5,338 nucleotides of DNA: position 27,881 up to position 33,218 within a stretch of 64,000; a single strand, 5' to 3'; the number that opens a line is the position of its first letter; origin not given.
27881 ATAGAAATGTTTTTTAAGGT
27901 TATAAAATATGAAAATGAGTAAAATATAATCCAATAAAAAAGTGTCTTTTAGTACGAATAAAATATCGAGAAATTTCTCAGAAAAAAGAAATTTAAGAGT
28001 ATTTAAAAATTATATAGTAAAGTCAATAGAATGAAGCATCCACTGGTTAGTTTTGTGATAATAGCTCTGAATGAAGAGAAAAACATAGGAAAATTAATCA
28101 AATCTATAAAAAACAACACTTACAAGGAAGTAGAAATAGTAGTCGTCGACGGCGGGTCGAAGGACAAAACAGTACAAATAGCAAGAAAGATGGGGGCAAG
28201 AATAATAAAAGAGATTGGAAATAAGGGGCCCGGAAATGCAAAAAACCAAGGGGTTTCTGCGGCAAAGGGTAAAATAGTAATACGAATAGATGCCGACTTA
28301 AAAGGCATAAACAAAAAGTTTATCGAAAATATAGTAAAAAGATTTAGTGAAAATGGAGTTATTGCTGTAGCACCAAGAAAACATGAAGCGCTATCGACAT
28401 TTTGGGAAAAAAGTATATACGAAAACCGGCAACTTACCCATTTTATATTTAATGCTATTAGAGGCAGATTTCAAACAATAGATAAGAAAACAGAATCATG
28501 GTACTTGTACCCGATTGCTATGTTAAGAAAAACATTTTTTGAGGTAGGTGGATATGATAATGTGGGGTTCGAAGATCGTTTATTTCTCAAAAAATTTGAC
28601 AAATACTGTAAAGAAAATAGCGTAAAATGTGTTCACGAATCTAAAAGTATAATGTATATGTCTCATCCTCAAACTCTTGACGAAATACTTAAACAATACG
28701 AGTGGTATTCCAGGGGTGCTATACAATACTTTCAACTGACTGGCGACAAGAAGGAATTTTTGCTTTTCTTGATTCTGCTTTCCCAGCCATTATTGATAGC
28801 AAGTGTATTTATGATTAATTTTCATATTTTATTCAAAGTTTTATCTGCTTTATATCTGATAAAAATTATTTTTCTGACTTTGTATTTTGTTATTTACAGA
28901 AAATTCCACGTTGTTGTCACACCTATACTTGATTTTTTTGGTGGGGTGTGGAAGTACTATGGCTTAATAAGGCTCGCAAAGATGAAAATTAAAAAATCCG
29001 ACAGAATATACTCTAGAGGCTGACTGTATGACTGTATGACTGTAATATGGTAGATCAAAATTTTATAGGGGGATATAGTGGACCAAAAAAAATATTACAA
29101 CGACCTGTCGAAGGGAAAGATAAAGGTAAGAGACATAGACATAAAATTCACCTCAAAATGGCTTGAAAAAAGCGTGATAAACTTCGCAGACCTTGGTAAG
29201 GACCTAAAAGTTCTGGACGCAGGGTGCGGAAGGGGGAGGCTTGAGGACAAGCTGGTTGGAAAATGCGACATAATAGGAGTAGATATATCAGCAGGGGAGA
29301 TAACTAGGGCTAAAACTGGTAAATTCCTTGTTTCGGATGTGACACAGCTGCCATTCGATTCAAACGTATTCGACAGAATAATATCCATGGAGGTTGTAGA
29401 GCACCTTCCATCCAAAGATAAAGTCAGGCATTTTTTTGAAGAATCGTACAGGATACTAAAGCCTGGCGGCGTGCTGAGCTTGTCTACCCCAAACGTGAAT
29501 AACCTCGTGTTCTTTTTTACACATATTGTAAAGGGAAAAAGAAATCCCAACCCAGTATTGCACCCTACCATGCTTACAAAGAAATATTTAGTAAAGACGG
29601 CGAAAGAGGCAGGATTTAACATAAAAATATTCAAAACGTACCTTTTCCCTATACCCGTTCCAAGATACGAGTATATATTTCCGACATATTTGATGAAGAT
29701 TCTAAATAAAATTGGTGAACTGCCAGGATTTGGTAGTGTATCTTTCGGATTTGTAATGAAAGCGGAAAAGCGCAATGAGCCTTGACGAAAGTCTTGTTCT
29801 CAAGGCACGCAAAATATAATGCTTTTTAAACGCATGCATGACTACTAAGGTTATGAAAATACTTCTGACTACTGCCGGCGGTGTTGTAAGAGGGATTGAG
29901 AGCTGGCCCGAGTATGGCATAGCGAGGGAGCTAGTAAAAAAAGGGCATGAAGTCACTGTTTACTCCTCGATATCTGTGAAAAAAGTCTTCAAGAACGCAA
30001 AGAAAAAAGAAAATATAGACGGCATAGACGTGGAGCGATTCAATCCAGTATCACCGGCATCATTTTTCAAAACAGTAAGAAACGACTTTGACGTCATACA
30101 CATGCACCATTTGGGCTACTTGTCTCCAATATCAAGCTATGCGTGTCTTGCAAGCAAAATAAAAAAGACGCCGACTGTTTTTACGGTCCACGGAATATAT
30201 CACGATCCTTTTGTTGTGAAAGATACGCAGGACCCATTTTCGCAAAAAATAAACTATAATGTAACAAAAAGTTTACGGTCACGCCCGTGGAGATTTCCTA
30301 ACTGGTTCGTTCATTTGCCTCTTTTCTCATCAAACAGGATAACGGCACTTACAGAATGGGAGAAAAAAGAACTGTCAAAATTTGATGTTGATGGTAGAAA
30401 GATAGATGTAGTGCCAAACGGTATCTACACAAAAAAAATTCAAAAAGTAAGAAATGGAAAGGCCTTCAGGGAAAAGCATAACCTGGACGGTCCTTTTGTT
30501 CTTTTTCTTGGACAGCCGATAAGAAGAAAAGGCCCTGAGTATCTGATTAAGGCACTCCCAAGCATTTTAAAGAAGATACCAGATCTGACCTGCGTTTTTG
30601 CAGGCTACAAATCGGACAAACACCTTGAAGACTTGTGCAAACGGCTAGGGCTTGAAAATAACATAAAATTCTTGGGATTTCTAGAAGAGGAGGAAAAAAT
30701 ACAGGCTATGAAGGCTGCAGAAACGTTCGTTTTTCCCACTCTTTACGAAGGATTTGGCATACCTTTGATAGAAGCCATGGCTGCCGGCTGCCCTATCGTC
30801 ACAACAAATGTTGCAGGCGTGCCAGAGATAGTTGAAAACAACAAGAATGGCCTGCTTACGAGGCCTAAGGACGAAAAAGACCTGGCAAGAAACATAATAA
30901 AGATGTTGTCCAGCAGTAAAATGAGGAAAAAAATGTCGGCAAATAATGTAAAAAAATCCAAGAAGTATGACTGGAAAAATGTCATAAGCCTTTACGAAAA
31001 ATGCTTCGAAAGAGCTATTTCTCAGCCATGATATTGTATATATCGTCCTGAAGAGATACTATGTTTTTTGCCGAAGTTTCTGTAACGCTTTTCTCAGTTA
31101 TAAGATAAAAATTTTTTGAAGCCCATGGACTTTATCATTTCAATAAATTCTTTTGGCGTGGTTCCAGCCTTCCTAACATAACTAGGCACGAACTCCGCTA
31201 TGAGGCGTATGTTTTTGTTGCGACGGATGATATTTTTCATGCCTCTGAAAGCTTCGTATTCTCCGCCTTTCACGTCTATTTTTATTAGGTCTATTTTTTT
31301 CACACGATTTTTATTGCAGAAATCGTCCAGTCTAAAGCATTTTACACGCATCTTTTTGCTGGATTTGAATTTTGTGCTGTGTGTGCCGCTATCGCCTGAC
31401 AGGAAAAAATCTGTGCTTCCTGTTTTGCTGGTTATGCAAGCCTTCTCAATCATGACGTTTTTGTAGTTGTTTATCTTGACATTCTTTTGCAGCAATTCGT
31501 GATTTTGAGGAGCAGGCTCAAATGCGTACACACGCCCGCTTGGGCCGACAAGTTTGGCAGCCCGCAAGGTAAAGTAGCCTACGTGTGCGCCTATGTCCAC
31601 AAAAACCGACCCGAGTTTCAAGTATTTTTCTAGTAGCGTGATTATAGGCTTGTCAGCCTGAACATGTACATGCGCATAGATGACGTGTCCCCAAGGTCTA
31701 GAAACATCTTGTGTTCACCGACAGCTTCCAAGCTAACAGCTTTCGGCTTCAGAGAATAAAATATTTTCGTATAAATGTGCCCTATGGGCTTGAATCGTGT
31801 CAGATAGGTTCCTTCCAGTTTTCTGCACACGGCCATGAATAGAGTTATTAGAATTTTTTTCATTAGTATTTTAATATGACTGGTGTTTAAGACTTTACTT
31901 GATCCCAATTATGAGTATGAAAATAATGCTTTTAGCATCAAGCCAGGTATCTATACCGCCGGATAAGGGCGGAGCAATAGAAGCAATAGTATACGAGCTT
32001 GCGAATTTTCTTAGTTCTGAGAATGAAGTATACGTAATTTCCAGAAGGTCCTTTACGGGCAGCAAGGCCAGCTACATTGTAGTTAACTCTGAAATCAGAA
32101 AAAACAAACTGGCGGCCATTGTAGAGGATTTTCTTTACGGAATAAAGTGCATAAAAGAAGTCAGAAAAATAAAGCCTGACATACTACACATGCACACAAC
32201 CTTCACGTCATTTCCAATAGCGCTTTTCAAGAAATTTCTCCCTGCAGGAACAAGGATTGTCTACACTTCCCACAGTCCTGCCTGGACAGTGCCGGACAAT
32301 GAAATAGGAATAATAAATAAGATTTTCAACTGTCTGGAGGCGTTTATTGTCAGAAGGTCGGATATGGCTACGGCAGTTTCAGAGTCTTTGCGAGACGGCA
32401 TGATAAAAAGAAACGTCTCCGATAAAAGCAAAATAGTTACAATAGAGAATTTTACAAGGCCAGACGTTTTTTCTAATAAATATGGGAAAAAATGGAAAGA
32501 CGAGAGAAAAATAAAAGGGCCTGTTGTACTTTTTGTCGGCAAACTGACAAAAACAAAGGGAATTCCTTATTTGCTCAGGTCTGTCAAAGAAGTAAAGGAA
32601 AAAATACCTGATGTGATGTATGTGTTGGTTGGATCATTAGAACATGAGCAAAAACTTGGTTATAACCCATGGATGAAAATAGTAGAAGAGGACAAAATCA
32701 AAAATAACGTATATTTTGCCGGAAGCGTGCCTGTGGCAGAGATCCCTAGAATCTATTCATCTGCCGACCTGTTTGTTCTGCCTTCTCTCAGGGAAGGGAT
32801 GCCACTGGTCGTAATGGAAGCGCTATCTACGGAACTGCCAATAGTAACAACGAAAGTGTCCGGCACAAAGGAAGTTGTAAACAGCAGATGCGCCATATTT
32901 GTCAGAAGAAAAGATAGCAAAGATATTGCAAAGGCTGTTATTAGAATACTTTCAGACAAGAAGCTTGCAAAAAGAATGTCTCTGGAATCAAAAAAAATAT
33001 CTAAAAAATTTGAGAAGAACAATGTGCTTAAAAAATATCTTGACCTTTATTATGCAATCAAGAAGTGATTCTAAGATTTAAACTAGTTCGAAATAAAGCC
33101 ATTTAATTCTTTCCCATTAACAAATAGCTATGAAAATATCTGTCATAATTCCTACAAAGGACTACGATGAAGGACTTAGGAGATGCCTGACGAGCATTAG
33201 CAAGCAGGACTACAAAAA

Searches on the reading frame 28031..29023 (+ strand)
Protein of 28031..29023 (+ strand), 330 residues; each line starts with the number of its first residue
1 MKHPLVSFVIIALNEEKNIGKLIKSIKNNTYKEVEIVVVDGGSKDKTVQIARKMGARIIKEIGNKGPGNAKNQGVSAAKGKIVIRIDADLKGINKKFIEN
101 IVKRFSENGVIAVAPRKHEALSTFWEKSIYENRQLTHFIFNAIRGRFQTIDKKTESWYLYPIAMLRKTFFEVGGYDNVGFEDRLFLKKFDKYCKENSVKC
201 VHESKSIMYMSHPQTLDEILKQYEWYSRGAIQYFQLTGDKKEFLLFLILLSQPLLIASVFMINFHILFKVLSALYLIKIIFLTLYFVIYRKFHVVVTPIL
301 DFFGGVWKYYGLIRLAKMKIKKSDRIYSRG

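Call 43: search_protein_families(library=pfam, proteins=[window:28031-29023:+], max_evalue=0.0001)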
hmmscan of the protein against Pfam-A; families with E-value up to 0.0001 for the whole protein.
window:28031-29023:+ (330 aa): 3 families
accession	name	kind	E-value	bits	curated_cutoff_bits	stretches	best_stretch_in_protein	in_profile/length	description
PF00535.33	Glycos_transf_2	-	1.5e-28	100.3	23.3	1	7-138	1-132/168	Glycosyl transferase family 2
PF10111.15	Glyco_tranf_2_2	-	1.8e-07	31.4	27.3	1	9-97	3-99/276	Glycosyltransferase like family 2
PF13641.12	Glyco_tranf_2_3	-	6.9e-07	29.9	27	1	4-128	2-135/230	Glycosyltransferase like family 2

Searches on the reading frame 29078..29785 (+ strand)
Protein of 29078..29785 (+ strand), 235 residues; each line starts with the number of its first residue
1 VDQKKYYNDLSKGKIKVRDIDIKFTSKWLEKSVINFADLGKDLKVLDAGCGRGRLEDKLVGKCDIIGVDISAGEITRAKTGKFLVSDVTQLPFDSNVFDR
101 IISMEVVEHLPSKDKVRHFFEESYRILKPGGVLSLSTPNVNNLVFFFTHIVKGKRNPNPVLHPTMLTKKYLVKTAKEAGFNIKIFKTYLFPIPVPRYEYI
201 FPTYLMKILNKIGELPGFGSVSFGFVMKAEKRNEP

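Call 43: search_protein_families(library=pfam, proteins=[window:29078-29785:+], max_evalue=0.0001)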
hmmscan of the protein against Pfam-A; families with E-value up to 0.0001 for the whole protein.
window:29078-29785:+ (235 aa): 6 families
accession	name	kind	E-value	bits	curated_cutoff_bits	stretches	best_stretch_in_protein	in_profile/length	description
PF08241.18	Methyltransf_11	-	1.1e-18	68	21.2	1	46-134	1-94/95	Methyltransferase domain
PF13649.12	Methyltransf_25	-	1e-16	61.9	27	1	45-131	1-97/97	Methyltransferase domain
PF13489.12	Methyltransf_23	-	2e-15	57.4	27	1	37-182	18-161/164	Methyltransferase domain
PF13847.12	Methyltransf_31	-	2.7e-15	56.7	27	1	41-178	3-144/145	Methyltransferase domain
PF08242.18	Methyltransf_12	-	5.6e-10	40.3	30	1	46-133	1-98/98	Methyltransferase domain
PF02353.26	CMAS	-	5.1e-08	33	27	1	38-137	59-166/273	Mycolic acid cyclopropane synthetase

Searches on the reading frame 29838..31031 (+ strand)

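Call 43: search_protein_families(library=pfam, proteins=[window:29838-31031:+], max_evalue=0.0001)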
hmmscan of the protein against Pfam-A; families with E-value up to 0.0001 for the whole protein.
window:29838-31031:+ (397 aa): 6 families
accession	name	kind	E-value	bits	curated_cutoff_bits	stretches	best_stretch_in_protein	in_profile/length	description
PF00534.26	Glycos_transf_1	-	1e-46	159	26.4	1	210-370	7-169/172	Glycosyl transferases group 1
PF13692.12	Glyco_trans_1_4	-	3.1e-37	128.4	27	1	219-358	2-141/142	Glycosyl transferases group 1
PF13439.12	Glyco_transf_4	-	3.1e-20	73.3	28.5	1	28-198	11-168/170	Glycosyltransferase Family 4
PF13579.12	Glyco_trans_4_4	-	1.6e-11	45.2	29.7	1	28-195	10-158/158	Glycosyl transferase 4-like domain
PF20706.3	GT4-conflict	-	2e-06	27.5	26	1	217-338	196-326/385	Family 4 Glycosyltransferase in conflict systems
PF13524.12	Glyco_trans_1_2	-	2.1e-06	28.2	25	1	245-379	10-135/144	Glycosyl transferase-like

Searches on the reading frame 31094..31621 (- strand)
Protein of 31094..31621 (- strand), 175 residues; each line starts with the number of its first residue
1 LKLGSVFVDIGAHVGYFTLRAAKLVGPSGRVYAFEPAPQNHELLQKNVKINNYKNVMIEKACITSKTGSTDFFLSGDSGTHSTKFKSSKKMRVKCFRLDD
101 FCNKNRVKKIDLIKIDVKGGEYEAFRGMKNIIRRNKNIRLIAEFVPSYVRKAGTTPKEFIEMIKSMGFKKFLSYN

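Call 43: search_protein_families(library=pfam, proteins=[window:31094-31621:-], max_evalue=0.0001)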
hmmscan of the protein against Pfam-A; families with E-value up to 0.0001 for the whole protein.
window:31094-31621:- (175 aa): 3 families
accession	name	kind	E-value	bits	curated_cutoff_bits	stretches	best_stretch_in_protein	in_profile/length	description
PF05050.19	Methyltransf_21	-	4.4e-27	95.7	22.7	1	9-169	1-172/173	Methyltransferase FkbM domain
PF02475.24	TRM5-TYW2_MTfase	-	1.4e-07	32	28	1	3-58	36-90/164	TRM5/TYW2 methyltransferase domain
PF05575.17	V_cholerae_RfbT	-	4.6e-05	23.3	27.9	0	4-166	80-250/286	Vibrio cholerae RfbT protein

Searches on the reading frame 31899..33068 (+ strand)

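Call 43: search_protein_families(library=pfam, proteins=[window:31899-33068:+], max_evalue=0.0001)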
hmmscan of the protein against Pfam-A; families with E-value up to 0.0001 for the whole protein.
window:31899-33068:+ (389 aa): 6 families
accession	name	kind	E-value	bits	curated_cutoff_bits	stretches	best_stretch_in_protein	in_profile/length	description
PF00534.26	Glycos_transf_1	-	3.5e-35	121.5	26.4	1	201-365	9-170/172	Glycosyl transferases group 1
PF13692.12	Glyco_trans_1_4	-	5.3e-32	111.5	27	1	208-353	2-142/142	Glycosyl transferases group 1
PF13439.12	Glyco_transf_4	-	3.9e-16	60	28.5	1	27-186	4-166/170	Glycosyltransferase Family 4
PF20706.3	GT4-conflict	-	6.2e-09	35.7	26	1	148-335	141-324/385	Family 4 Glycosyltransferase in conflict systems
PF13579.12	Glyco_trans_4_4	-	2.2e-08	35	29.7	1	89-184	68-157/158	Glycosyl transferase 4-like domain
PF13524.12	Glyco_trans_1_2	-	7.2e-05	23.2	25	0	229-362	6-123/144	Glycosyl transferase-like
